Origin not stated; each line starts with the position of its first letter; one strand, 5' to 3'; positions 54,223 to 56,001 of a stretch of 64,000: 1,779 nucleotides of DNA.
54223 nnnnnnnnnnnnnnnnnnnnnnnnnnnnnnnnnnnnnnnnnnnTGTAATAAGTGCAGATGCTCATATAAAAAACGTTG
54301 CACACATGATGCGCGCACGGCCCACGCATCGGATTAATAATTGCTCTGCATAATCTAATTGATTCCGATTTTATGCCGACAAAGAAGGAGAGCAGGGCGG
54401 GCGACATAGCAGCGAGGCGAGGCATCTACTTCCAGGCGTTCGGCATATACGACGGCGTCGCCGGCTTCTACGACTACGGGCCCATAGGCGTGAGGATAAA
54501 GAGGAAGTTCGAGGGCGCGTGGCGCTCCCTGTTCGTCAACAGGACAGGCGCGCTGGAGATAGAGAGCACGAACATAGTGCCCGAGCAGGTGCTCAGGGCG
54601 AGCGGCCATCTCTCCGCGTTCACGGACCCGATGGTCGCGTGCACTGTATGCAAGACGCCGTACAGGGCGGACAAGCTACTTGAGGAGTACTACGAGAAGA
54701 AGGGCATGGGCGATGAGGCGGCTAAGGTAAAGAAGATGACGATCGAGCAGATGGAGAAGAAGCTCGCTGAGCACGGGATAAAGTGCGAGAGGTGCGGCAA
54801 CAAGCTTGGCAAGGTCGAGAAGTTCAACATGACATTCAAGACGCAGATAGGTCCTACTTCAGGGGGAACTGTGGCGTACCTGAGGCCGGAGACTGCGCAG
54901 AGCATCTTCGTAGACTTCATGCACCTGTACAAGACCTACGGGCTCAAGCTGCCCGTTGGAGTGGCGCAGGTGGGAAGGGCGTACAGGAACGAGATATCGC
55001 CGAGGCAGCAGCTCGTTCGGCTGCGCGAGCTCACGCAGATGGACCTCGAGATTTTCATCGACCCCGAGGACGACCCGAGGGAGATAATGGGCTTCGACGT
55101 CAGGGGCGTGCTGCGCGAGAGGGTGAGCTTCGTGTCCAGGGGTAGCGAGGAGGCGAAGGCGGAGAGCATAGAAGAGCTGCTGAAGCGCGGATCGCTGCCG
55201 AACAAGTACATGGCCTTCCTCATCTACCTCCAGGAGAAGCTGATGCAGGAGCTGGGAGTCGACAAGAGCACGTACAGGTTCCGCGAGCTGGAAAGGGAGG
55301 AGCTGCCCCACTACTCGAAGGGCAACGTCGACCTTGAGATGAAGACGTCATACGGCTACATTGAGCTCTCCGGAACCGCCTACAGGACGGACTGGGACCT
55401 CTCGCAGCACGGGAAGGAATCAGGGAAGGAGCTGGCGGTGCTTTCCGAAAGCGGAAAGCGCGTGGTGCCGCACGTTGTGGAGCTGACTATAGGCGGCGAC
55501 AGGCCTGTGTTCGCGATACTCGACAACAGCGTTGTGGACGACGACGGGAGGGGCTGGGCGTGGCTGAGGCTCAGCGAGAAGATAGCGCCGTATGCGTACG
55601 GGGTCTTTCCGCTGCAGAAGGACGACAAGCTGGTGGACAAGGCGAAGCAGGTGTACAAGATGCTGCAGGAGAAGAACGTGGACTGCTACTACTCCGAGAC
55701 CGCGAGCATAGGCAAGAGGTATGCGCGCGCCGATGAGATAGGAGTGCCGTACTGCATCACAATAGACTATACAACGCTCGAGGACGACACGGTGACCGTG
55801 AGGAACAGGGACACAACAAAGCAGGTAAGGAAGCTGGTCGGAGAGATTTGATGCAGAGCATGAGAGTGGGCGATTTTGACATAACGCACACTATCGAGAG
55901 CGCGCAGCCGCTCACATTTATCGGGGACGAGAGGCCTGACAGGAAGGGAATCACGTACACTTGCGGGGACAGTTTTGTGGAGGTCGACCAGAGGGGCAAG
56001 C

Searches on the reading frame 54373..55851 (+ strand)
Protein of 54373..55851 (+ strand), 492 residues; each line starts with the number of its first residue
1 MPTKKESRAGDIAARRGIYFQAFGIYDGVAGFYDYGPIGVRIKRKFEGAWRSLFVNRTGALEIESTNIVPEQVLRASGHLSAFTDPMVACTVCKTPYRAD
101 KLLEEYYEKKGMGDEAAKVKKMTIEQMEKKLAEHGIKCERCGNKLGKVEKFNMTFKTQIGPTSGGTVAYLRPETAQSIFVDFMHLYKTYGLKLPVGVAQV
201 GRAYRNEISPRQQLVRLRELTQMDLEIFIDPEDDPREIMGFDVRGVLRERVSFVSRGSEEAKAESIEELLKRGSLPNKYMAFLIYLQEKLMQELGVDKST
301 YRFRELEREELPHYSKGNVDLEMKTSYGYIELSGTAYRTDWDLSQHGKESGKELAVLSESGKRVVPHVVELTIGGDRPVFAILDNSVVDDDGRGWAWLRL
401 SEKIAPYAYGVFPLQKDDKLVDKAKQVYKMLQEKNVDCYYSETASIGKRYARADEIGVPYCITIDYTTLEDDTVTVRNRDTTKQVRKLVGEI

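Call 76: search_protein_families(library=pfam, proteins=[window:54373-55851:+], max_evalue=0.01)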
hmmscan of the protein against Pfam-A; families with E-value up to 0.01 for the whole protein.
window:54373-55851:+ (492 aa): 2 families
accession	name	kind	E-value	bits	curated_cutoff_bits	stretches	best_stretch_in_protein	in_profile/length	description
PF03129.25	HGTP_anticodon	-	2.1e-20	73.1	21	1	411-486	4-81/94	Anticodon binding domain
PF00587.30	tRNA-synt_2b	-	1e-06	29.4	29.3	1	169-234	12-76/179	tRNA synthetase class II core domain (G, H, P, S and T)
